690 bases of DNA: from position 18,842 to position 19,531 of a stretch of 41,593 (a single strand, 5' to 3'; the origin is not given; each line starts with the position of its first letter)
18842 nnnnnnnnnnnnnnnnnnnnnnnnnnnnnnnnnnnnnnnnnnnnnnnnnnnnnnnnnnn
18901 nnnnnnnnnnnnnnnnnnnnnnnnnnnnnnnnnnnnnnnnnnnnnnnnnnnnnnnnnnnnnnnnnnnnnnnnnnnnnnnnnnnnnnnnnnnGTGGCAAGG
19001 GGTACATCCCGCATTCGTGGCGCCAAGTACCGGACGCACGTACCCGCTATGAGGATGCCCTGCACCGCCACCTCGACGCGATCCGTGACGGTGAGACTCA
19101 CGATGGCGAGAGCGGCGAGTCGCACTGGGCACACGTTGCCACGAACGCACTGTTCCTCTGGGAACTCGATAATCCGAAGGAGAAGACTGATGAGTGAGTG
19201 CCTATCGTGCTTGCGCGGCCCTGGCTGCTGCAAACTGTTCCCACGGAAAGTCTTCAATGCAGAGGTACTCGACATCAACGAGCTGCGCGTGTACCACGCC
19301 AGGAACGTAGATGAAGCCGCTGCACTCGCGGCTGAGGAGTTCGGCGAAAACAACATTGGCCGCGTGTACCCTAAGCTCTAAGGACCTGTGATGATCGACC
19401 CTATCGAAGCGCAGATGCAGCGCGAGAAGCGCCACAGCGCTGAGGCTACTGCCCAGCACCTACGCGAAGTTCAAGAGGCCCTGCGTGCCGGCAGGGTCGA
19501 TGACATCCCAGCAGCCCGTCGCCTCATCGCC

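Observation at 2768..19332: Four copies of a hairpin-forming element (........).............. in early-region intergenic gaps and upstream of the RNAP gene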

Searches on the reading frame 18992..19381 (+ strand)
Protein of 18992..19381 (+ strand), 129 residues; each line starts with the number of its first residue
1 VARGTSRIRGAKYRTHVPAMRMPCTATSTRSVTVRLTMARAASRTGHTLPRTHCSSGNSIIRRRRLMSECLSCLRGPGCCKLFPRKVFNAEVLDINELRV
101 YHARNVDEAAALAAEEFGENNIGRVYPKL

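Call 37: search_protein_families(library=pfam, proteins=[window:18992-19381:+], max_evalue=0.01)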
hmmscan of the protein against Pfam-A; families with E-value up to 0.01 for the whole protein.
window:18992-19381:+ (129 aa): 1 family
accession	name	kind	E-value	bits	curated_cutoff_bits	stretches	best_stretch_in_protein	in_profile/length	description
PF16857.10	RNA_pol_inhib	-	0.00051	20.4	27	1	101-128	19-47/47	RNA polymerase inhibitor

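Call 38: search_protein_families(library=phrogs, proteins=[window:18992-19381:+], max_evalue=0.001)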
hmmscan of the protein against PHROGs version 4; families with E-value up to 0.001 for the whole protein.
window:18992-19381:+ (129 aa): 2 families
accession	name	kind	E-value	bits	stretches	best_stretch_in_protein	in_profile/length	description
phrog_18213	-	unknown function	3.3e-09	38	1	80-126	70-116/119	-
phrog_1307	-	DNA, RNA and nucleotide metabolism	0.00021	22.1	1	86-128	29-75/82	RNA polymerase inhibitor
